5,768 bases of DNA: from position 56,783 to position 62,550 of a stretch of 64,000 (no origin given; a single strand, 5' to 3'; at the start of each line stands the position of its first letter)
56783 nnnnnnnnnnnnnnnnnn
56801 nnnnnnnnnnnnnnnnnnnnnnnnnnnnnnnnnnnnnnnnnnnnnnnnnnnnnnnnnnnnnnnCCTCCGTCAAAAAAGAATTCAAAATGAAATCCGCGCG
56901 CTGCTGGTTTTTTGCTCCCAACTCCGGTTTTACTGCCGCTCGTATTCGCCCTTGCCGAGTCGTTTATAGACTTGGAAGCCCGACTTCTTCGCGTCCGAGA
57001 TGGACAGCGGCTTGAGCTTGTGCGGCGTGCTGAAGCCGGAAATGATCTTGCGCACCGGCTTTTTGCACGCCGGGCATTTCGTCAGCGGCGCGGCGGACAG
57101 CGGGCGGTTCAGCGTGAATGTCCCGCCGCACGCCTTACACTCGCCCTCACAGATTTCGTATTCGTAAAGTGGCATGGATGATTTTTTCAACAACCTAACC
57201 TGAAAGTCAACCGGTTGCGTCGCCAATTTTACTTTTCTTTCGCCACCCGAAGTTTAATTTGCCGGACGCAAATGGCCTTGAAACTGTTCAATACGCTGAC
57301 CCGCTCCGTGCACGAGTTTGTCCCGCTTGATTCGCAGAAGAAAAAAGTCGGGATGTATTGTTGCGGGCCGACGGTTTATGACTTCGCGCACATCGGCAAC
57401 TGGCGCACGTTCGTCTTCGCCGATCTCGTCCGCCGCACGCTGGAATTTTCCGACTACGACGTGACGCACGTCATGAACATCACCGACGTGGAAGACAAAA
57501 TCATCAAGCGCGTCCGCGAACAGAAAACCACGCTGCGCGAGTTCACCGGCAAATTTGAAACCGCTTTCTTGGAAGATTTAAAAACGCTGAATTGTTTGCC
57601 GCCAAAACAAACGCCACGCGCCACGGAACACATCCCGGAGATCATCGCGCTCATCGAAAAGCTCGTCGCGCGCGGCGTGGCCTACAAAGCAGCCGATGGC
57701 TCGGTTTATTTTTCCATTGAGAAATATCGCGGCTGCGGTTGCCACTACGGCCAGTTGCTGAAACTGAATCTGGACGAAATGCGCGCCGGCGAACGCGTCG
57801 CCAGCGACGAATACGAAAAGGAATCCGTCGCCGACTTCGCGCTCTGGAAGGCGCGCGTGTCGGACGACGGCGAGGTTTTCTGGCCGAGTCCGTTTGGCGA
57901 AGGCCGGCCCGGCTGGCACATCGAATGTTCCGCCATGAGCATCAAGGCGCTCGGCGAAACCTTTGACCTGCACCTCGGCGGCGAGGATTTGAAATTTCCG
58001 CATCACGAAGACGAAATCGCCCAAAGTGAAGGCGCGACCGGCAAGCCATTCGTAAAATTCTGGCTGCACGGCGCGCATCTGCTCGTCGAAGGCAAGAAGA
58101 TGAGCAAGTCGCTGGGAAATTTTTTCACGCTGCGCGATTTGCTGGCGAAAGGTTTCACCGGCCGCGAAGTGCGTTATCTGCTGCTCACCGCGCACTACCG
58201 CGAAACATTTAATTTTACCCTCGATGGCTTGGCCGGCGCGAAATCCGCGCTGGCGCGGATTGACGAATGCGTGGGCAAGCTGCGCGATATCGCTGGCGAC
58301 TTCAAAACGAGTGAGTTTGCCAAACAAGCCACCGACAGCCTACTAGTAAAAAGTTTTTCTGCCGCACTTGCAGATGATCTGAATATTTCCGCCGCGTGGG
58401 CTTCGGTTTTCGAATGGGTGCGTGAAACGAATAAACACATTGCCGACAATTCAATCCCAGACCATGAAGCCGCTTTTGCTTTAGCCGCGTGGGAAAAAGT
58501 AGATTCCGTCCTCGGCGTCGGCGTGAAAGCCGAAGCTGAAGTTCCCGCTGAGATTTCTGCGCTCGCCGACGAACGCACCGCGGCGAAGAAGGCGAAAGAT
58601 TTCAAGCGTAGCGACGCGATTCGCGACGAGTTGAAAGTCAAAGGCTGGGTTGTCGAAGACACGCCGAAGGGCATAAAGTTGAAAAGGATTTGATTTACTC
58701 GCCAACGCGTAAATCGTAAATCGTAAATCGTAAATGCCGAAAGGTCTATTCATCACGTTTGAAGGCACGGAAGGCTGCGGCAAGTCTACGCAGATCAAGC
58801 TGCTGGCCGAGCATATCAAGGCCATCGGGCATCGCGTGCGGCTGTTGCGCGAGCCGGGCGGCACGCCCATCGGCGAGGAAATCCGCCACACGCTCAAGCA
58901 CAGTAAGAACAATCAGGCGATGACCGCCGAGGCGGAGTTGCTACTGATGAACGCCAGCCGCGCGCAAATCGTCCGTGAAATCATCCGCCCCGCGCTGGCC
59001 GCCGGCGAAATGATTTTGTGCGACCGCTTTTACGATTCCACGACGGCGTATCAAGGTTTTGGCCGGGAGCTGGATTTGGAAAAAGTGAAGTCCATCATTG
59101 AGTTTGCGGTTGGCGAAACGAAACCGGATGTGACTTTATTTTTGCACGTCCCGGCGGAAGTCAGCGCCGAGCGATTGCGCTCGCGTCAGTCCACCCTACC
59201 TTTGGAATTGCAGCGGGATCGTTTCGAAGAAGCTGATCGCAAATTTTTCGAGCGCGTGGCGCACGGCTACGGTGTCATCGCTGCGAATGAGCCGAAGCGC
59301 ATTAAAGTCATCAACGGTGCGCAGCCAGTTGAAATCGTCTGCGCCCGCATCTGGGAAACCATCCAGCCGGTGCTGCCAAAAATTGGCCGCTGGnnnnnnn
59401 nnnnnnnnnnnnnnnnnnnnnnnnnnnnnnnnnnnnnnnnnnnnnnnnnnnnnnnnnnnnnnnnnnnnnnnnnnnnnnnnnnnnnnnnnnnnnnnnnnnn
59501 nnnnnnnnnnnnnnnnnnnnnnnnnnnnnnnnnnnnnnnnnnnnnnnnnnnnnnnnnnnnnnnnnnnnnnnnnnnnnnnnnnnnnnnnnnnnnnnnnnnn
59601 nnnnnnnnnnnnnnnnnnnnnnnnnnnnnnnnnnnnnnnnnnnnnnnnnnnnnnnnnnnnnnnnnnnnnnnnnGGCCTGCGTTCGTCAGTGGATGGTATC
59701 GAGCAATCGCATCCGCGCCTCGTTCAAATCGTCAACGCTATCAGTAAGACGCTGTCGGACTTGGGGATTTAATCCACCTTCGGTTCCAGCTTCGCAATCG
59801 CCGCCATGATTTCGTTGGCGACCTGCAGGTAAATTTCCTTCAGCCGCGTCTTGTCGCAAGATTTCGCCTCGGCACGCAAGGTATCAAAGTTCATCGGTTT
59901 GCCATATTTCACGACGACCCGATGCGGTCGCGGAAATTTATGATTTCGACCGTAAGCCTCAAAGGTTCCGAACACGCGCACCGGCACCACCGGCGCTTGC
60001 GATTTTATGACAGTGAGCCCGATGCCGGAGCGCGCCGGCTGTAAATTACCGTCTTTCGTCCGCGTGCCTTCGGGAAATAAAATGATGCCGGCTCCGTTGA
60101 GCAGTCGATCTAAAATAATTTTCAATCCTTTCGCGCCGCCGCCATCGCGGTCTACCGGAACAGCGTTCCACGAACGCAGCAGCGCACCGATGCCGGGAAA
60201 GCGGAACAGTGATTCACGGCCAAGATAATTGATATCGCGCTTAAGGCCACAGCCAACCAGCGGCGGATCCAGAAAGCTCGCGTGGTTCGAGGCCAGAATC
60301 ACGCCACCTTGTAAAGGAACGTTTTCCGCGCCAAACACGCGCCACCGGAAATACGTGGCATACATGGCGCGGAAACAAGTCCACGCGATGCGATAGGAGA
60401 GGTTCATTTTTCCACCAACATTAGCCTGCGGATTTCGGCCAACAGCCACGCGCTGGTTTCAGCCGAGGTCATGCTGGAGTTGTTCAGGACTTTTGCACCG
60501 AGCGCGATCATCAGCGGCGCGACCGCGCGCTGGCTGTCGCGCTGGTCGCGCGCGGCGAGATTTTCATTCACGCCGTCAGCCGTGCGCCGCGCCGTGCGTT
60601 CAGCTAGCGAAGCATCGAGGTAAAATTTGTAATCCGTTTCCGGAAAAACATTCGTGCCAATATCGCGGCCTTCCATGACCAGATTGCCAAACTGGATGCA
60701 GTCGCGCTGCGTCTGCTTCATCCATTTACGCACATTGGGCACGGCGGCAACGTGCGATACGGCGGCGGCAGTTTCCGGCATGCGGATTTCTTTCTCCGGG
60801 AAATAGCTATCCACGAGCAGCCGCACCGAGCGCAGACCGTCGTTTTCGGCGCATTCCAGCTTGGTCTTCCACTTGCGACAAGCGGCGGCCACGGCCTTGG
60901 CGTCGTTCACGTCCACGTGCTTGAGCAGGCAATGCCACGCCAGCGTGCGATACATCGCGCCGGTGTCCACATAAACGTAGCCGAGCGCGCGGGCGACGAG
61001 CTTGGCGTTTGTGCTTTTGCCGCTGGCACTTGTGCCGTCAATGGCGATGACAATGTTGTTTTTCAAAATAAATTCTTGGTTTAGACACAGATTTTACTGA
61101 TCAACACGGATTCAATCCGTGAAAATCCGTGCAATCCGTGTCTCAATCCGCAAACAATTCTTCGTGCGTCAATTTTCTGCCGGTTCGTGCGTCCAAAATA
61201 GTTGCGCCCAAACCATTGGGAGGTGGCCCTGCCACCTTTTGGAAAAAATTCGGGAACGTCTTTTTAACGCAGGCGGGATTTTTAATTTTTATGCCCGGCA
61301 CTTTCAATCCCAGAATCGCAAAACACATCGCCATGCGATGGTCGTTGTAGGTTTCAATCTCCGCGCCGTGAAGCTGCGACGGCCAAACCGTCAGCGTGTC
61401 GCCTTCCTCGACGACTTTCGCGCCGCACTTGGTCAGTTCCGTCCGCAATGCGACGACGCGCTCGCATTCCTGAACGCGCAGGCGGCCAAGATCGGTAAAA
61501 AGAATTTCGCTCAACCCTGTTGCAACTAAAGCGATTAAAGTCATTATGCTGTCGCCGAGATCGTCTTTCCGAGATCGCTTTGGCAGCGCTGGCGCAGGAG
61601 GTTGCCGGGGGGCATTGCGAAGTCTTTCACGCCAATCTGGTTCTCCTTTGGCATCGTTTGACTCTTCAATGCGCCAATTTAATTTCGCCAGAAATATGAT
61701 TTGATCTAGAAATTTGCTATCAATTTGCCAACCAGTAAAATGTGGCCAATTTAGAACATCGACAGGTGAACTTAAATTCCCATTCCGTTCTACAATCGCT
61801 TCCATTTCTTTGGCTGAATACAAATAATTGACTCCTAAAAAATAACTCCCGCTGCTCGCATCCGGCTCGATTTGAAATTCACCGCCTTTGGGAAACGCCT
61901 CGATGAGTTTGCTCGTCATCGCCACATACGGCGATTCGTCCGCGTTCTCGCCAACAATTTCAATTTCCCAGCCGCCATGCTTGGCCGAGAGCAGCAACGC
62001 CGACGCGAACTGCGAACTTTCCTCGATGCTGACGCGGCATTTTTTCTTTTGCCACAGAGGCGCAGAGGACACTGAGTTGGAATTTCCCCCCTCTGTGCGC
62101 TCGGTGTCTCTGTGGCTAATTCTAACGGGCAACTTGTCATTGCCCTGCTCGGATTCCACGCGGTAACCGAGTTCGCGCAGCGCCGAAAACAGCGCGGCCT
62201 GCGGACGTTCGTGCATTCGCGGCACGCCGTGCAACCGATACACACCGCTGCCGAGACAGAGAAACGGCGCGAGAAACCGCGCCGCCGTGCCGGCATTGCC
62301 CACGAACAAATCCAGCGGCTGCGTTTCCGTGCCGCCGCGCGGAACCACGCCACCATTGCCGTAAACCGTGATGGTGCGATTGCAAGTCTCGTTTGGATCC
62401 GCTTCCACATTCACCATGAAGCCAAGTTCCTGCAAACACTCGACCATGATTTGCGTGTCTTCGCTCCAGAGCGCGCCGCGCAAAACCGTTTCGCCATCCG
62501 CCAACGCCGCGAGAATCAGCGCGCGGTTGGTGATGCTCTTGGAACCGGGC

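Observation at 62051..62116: A 66-nt palindromic repeat element sits in frame inside the essential aroA gene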

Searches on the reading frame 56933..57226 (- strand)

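Call 89: search_protein_families(library=pfam, proteins=[window:56933-57226:-], max_evalue=0.00001)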
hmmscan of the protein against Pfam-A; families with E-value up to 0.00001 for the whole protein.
window:56933-57226:- (98 aa): 1 family
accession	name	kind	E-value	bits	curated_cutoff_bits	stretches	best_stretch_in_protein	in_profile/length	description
PF09723.15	Zn_ribbon_8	-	3.3e-11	43.5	34.4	1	18-62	1-41/41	Zinc ribbon domain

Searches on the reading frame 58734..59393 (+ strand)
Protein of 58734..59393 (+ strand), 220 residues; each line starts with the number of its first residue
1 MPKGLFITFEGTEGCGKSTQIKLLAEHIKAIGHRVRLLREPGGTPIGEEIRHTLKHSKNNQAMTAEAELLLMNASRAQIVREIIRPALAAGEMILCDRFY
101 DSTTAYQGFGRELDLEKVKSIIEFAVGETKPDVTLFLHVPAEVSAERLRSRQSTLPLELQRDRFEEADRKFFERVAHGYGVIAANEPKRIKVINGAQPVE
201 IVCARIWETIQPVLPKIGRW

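Call 89: search_protein_families(library=pfam, proteins=[window:58734-59393:+], max_evalue=0.00001)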
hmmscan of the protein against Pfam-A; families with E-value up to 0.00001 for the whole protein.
window:58734-59393:+ (220 aa): 2 families
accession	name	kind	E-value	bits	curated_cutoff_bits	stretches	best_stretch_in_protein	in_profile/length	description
PF02223.23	Thymidylate_kin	-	6.1e-46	156.9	27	1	9-206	1-185/185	Thymidylate kinase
PF13521.12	AAA_28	-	1.2e-07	32.5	27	1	7-150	2-129/164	AAA domain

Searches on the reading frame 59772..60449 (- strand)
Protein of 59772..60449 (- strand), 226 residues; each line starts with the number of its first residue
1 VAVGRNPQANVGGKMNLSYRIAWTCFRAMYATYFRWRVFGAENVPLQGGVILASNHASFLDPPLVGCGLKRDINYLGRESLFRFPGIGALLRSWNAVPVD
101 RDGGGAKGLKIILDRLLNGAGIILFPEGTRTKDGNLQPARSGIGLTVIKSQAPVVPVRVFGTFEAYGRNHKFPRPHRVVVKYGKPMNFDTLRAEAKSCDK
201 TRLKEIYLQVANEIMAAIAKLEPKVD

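Call 89: search_protein_families(library=pfam, proteins=[window:59772-60449:-], max_evalue=0.00001)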
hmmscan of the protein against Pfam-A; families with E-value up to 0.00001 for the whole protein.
window:59772-60449:- (226 aa): 1 family
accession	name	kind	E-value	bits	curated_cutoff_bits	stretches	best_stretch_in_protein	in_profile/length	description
PF01553.26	Acyltransferase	-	1.9e-24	86.4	23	1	37-158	3-130/132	Acyltransferase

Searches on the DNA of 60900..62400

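Call 41: search_rna_families(source=window, start=60900, end=62400, threshold=evalue, max_evalue=10)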
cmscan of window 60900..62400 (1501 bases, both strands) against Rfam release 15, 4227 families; matches with E-value up to 10: 4.
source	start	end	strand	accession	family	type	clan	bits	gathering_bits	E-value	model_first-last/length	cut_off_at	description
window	61649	61690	+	RF01641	ceN53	Gene; snRNA; snoRNA; CD-box;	-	19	50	1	1-74/74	no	Caenorhabditis snoRNA ceN53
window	61080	61147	-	RF03839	MIR2599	Gene; miRNA;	-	18.7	120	1.9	1-132/132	no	MIR2599 microRNA precursor family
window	62153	62285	-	RF02868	ncS037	Gene; sRNA;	-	15.9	112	9.4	1-152/152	no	Burkholderia sRNA 37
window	62257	62292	-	RF00260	HepC_CRE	Cis-reg;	-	10.4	140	9.2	11-46/176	no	Hepatitis C virus (HCV) cis-acting replication element (CRE)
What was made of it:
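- On Rfam structured RNA families: Only chance-level hits (E of 1 or more) in 60900-62400 (call 41).
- There is no Rfam intron hit (call 41).
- Tried and rejected: Rfam scan of 60900-62400 at E up to 10: only chance hits (call 41).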
